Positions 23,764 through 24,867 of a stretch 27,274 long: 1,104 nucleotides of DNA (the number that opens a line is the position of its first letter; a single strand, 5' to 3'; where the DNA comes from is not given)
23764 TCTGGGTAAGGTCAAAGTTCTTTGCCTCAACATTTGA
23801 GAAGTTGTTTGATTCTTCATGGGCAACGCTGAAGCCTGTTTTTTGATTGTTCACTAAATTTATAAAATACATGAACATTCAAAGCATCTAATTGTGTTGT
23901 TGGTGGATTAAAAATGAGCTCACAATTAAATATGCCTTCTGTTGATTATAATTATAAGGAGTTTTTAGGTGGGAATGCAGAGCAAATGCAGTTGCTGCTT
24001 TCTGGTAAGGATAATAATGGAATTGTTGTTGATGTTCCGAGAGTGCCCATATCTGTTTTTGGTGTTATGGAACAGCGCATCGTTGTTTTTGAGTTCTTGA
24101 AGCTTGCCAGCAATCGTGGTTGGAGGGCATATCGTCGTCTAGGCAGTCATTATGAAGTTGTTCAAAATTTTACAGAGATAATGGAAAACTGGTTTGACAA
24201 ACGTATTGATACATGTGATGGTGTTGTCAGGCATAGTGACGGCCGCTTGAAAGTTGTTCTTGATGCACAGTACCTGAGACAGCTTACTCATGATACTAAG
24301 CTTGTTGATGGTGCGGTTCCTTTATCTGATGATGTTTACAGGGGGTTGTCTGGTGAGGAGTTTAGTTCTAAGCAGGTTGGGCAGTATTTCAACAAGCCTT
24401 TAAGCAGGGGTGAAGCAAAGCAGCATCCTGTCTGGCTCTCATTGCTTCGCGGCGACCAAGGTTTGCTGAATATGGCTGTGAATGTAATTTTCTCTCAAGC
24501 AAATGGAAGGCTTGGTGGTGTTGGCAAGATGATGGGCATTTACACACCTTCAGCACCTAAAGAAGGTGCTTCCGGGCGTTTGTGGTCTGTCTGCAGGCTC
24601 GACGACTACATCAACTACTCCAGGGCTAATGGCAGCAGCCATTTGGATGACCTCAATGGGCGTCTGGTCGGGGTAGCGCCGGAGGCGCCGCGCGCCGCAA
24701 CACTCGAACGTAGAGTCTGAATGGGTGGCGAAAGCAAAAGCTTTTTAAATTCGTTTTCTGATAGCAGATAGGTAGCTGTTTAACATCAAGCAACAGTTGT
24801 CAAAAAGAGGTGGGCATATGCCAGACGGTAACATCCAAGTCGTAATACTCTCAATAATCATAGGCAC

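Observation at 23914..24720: Orphan (remote) DGR target gene beside the replication origin, with no RT or template repeat nearby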

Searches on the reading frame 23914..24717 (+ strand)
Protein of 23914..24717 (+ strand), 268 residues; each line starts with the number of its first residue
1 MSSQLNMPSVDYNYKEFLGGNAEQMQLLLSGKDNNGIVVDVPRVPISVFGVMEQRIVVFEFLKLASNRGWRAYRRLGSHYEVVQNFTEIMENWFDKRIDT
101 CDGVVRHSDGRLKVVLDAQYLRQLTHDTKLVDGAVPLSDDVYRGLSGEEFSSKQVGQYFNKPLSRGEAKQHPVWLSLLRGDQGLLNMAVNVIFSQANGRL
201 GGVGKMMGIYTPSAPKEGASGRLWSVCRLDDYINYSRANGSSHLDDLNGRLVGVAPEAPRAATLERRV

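Call 4: search_protein_families(library=pfam, proteins=[window:23914-24717:+], max_evalue=1)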
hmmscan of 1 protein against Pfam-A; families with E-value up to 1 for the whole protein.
window:23914-24717:+ (268 aa): 1 family
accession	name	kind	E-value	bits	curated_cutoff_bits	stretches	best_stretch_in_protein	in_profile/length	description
PF07261.16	DnaB_2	-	0.019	15.1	22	0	155-195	4-44/74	Replication initiation and membrane attachment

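Call 32: find_homologous_proteins(query=window:23914-24717:+, max_evalue=0.001)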
Query window:23914-24717:+ (268 aa): 13 proteins with E <= 0.001 among 1261 candidates.
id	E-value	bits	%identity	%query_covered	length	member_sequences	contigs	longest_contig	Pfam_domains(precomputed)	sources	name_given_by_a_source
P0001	3.4e-177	606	100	100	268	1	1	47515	-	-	-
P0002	9.8e-62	227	52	97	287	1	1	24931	-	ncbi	-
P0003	8.2e-59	218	49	99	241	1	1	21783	-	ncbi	-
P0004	1.5e-58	217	50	96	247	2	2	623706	-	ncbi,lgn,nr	ncbi:hypothetical protein HYY74_00695 [Candidatus Woesearchaeota archaeon]|nr:hypothetical protein [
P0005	3.5e-58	216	51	99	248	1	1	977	-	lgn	-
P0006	4.2e-57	212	49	96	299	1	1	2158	-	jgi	jgi:hypothetical protein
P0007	4.7e-56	209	52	81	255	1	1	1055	-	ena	-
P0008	3.0e-51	193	46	100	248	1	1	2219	-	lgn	-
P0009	3.9e-40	156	41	100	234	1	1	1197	-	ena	-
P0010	5.8e-37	146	40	100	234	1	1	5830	-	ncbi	-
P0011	5.5e-30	123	40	96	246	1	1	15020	-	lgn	-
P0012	8.7e-15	73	32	95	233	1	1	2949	-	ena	-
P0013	6.9e-8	51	28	93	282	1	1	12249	-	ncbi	-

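Call 36: search_solved_structures(query=A2, max_evalue=10, show_alignments=2)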
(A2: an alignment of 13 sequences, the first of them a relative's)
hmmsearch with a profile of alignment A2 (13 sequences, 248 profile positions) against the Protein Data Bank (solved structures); distinct sequences matched with E-value up to 10: 3.
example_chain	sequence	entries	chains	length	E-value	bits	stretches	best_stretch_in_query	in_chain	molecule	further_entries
8cqu_A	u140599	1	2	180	0.44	13.2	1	116-163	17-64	Putative NADH dehydrogenase/NAD(P)H nitroreductase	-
4bet_A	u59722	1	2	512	1.6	11.4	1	92-177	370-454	PHOSPHOCHOLINE TRANSFERASE ANKX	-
4ber_A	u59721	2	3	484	1.6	11.3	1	92-177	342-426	PHOSPHOCHOLINE TRANSFERASE ANKX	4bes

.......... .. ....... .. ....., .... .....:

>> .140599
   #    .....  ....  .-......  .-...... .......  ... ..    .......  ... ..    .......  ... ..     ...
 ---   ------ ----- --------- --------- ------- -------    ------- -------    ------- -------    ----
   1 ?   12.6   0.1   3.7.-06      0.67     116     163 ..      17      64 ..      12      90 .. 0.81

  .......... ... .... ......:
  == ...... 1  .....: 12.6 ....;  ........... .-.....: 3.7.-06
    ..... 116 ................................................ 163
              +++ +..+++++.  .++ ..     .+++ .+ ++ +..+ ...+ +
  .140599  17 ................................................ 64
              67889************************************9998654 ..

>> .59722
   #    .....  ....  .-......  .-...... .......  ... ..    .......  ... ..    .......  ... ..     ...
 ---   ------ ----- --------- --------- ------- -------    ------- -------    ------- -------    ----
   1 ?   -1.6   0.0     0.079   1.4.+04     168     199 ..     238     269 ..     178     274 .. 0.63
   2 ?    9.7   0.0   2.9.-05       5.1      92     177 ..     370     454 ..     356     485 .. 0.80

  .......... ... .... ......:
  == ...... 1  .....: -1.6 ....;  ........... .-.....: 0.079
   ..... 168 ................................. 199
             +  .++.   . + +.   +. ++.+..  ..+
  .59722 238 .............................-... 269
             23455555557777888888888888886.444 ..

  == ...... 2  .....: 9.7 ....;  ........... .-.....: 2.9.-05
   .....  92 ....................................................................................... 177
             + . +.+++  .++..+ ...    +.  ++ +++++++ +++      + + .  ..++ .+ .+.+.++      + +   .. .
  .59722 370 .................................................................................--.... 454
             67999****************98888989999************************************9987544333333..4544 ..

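Call 42: predict_structure(alignment_id=A2)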
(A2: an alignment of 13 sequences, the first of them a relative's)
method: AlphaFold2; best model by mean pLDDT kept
length: 268 residues; sequences in the alignment: 13
mean_pLDDT: 68.0   pTM: 0.73
mean pLDDT of the five models: 68.0, 67.8, 63.2, 63.1, 61.8
residues with pLDDT >= 90: 51; 70-90: 85; 50-70: 78; < 50: 54
segments of 3 or more residues with pLDDT < 50: 1-12, 230-268
pLDDT, mean of each block of 10 residues (from residue 1): 30 55 51 60 73 86 69 59 70 71 89 86 65 80 92 88 86 91 95 79 71 84 69 35 32 34 31
secondary structure, 60 per line:
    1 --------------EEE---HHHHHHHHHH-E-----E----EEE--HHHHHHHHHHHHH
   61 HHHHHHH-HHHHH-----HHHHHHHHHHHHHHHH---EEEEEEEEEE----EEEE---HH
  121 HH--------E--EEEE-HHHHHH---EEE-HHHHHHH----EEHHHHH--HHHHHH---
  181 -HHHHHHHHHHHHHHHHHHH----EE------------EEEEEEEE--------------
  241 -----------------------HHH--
elements in order: E15-17 H21-30 E43-45 H48-67 H69-73 H79-94 E98-107 E112-115 H119-122 E134-137 H139-144 E148-150 H152-158 H165-169 H172-177 H182-200 E219-226

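Call 48: fold_search(model_id=the predicted structure, library=pdb)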
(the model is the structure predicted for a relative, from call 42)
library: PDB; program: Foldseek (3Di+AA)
matches with E <= 10: 18; with E <= 0.001: 1
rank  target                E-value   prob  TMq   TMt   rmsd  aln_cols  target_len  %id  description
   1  5ioo_A                2.1e-05  1.00  0.38  0.47   4.1       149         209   13  Accommodation of massive sequence variation in Nanoarchaeota by the C-type lectin fold (released 2016-11-09)
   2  3ccf_B                2.1e+00  0.04  0.12  0.13  11.6        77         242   13  Crystal structure of putative methyltransferase (YP_321342.1) from Anabaena variabilis ATCC 29413 at 1.90 A resolution (released 2008-03-11)
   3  5dh1_A                4.4e+00  0.01  0.14  0.14  15.8       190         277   10  Structure of the siderophore periplasmic binding protein from the fuscachelin gene cluster of Thermobifida fusca in P2 (released 2015-11-18)
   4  6pvk_S                5.6e+00  0.03  0.14  0.32   9.2       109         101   12  Bacterial 45SRbgA ribosomal particle class A (released 2019-09-18)
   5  4xiw_A                7.1e+00  0.01  0.06  0.06   4.3        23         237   13  Carbonic anhydrase Cah3 from Chlamydomonas reinhardtii in complex with acetazolamide (released 2015-02-11)
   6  6h0s_A                7.1e+00  0.01  0.10  0.10  13.7       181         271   15  Crystal structure of the complex between the Lactococcus lactis FPG mutant G226P and a Fapy-dG containing DNA (released 2019-07-31)
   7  2c8g_A                8.0e+00  0.01  0.10  0.12  17.6       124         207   14  Structure of the PN loop Q182A mutant C3bot1 Exoenzyme (Free state, crystal form I) (released 2007-02-27)
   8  9cur_D                8.0e+00  0.01  0.09  0.05  12.6        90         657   17  BmrCD in the inward-facing conformation bound to Hoechsts and lipids (released 2025-08-13)
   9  8gnn_B                8.0e+00  0.01  0.12  0.12  16.7       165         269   10  Crystal structure of the human RAD9-RAD1-HUS1-RAD17 complex (released 2023-03-08)
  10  3ccf_A                8.5e+00  0.01  0.12  0.13  10.7        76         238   13  Crystal structure of putative methyltransferase (YP_321342.1) from Anabaena variabilis ATCC 29413 at 1.90 A resolution (released 2008-03-11)
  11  8d41_B                8.5e+00  0.01  0.05  0.05  11.7        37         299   19  Crystal structure of the human COPB2 WD-domain in complex with OICR-6254 (released 2022-07-06)
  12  8asg_A                9.0e+00  0.01  0.08  0.02  12.1        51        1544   20  Structure of the SFTSV L protein bound in a resting state [RESTING] (released 2023-01-18)
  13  6muv_B                9.0e+00  0.01  0.09  0.11  14.2       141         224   14  The structure of the Plasmodium falciparum 20S proteasome in complex with two PA28 activators (released 2019-08-07)
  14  7u0t_A                9.6e+00  0.07  0.13  0.18   3.0        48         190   23  Crystal Structure of a human Calcineurin A - Calcineurin B fusion bound to FKBP12 and FK-520 (released 2022-08-03)
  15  6oxn                  9.6e+00  0.03  0.12  0.11   8.0        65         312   20  2.6 Angstrom structure of W45F/H46S Glyoxylate/Hydroxypyruvate reductase A from Escherichia Coli in complex with glyoxyl (released 2020-05-20)
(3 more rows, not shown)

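Call 50: find_encoding_contigs(protein=P0002, flank=8000, max_places=3)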
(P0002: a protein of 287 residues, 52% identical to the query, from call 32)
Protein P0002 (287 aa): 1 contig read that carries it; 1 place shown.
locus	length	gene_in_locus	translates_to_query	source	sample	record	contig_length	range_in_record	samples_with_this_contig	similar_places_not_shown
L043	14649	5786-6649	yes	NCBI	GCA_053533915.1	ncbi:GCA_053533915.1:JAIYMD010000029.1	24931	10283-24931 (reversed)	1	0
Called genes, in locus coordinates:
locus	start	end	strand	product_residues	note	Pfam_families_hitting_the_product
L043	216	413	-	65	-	-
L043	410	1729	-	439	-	-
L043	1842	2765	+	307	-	PF01022:HTH_5, PF12840:HTH_20, PF01978:TrmB (weak), PF21476:PF0610-like_N (weak), PF05124:S_layer_C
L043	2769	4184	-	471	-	PF01368:DHH, PF21763:DHH_CID, PF02272:DHHA1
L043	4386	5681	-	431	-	PF00078:RVT_1, PF14493:HTH_40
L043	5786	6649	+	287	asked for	-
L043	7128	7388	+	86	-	-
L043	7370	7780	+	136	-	PF13470:PIN_3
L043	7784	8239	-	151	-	PF08069:Ribosomal_S13_N, PF00312:Ribosomal_S15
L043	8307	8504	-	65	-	-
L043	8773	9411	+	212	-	PF00156:Pribosyltran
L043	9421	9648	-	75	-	-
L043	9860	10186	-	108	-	-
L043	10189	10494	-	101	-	-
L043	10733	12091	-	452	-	PF00999:Na_H_Exchanger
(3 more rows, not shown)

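Call 51: find_encoding_contigs(protein=P0003, flank=8000, max_places=3)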
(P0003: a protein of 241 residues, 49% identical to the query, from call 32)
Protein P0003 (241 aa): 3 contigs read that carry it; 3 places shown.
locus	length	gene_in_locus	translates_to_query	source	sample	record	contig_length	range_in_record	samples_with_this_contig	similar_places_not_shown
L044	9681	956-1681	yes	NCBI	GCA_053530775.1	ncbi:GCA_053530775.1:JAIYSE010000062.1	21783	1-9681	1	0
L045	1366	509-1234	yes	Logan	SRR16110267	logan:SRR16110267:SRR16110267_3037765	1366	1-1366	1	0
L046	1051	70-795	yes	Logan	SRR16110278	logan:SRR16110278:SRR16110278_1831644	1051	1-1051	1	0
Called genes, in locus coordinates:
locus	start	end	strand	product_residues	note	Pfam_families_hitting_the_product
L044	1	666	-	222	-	?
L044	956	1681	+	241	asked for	-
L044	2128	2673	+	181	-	PF01909:NTP_transf_2, PF18765:Polbeta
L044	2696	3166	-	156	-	-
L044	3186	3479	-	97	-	-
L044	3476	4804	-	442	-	PF00082:Peptidase_S8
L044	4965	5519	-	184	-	PF06821:Ser_hydrolase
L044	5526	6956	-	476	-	PF02934:GatB_N, PF02637:GatB_Yqey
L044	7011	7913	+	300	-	PF01171:ATP_bind_3 (weak), PF16503:zn-ribbon_14 (weak)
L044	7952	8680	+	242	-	-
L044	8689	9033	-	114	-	-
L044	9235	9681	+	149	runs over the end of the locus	-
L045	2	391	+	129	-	?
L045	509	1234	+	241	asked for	-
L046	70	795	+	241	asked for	-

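Call 71: find_encoding_contigs(protein=P0011, flank=6000, max_places=2)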
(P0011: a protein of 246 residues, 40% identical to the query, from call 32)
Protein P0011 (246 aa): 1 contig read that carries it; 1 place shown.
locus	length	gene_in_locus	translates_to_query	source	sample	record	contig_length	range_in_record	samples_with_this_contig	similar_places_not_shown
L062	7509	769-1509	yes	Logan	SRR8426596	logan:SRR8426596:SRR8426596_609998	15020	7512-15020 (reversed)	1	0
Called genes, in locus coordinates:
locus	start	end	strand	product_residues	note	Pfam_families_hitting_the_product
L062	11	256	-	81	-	-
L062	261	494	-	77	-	PF10884:DUF2683 (weak)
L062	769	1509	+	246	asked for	-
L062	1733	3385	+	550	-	PF00078:RVT_1, PF14493:HTH_40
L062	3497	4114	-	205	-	-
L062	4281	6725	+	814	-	PF09826:Beta_propel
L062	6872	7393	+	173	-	-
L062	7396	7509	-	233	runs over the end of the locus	-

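Call 72: find_encoding_contigs(protein=P0013, flank=6000, max_places=2)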
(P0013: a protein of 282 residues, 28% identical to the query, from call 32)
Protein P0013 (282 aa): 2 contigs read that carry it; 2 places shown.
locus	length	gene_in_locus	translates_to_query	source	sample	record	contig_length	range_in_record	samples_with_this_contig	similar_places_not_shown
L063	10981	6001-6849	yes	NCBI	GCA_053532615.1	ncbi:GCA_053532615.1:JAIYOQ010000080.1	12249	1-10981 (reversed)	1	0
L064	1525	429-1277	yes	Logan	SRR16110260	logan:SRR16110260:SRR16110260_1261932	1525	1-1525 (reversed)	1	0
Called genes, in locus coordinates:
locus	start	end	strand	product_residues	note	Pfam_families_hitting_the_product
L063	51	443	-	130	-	PF12840:HTH_20, PF12802:MarR_2 (weak), PF01022:HTH_5, PF08279:HTH_11 (faint), PF13412:HTH_24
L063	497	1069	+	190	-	PF01025:GrpE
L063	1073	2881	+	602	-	PF00012:HSP70, PF06723:MreB_Mbl, PF00012:HSP70, PF02782:FGGY_C (weak)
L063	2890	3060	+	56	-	-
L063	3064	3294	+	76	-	PF00293:NUDIX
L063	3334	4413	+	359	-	PF00226:DnaJ, PF01556:DnaJ_C, PF00684:DnaJ_CXXCXGXG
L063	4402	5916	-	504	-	PF00271:Helicase_C, PF21280:Helicase_dom4_arc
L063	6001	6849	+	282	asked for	-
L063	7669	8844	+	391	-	PF00999:Na_H_Exchanger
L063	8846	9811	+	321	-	PF01699:Na_Ca_ex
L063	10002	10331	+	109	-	PF01638:HxlR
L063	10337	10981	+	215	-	?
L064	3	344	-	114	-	?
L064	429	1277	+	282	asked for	-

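Call 73: find_encoding_contigs(protein=P0010, flank=6000, max_places=2)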
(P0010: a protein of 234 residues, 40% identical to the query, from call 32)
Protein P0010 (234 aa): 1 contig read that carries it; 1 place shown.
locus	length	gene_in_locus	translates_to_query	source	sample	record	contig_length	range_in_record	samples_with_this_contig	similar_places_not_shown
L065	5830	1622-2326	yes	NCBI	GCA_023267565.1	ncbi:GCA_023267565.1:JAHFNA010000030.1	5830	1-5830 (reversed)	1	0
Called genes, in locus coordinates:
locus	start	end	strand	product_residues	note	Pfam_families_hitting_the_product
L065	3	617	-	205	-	?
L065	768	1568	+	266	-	PF01978:TrmB, PF11495:TrmB_EBD_N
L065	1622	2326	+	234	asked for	-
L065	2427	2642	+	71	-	-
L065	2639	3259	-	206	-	PF02002:TFIIE_alpha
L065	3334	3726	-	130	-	PF01870:Hjc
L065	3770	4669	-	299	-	PF23023:Anti-Pycsar_Apyc1, PF00753:Lactamase_B, PF12706:Lactamase_B_2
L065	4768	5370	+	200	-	PF02778:tRNA_int_endo_N, PF01974:tRNA_int_endo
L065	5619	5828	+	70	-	?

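Call 74: find_encoding_contigs(protein=P0009, flank=3000, max_places=3)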
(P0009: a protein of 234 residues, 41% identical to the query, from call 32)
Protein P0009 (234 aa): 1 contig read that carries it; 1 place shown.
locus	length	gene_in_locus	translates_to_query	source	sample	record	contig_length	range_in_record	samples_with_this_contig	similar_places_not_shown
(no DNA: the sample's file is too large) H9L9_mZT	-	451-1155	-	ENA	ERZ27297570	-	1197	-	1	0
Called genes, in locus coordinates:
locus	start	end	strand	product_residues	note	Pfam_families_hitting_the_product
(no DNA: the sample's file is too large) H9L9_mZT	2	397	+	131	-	?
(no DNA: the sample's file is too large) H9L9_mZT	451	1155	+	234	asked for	-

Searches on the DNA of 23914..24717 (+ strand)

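Call 77: search_rna_families(sources=[L062, L063, L065], threshold=gathering)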
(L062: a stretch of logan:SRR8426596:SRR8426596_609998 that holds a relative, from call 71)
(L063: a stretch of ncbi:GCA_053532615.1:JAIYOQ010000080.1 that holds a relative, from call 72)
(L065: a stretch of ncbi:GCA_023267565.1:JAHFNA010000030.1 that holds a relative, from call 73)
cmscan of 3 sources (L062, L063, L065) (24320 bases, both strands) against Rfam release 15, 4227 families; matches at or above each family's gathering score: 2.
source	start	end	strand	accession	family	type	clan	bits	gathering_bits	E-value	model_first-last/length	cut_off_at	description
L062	1587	1723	+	RF03019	RT-16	Gene; sRNA;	-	66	50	2.2e-08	1-158/158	no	RT-16 RNA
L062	3294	3365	-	RF00005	tRNA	Gene; tRNA;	CL00001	60.6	29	4.5e-11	1-71/71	no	tRNA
